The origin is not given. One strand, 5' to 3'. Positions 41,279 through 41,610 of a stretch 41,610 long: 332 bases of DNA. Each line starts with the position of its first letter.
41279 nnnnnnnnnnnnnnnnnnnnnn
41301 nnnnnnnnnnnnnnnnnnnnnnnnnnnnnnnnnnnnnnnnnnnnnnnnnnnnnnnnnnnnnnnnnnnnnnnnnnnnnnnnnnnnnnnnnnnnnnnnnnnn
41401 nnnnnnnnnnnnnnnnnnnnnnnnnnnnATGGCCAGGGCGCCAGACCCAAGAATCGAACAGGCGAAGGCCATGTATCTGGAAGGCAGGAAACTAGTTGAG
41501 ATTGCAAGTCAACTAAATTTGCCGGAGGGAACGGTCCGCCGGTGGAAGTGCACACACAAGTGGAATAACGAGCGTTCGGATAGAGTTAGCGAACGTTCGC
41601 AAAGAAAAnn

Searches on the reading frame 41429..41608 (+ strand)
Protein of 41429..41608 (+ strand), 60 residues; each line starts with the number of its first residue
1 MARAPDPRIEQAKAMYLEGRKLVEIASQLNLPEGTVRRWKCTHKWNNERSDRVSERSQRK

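Call 11: search_protein_families(library=phrogs, proteins=[window:41429-41608:+], max_evalue=0.01)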
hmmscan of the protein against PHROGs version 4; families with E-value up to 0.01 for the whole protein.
window:41429-41608:+ (60 aa): 10 families
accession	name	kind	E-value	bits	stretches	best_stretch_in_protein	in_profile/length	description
phrog_1889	-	head and packaging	2.1e-14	54.7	1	1-55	1-58/276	terminase small subunit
phrog_2606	-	head and packaging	2.4e-10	41.3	1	1-59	1-61/310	terminase small subunit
phrog_509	-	head and packaging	4.9e-08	33.8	1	10-57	12-59/238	terminase small subunit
phrog_4151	-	DNA, RNA and nucleotide metabolism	2.4e-07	31.7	1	10-52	11-53/154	DNA binding protein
phrog_756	-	DNA, RNA and nucleotide metabolism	9.9e-06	26.6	1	10-53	9-58/166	DNA binding protein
phrog_5751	-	head and packaging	1.3e-05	25.3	1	3-47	68-111/548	terminase large subunit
phrog_14025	-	unknown function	6.3e-05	24.2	1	11-54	22-66/98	-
phrog_664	-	DNA, RNA and nucleotide metabolism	7.9e-05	23.6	1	8-55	89-136/210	DNA binding protein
phrog_3746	-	head and packaging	0.00093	19.3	1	6-49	11-53/374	terminase large subunit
phrog_51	-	head and packaging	0.0022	18.8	1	7-53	4-56/261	terminase small subunit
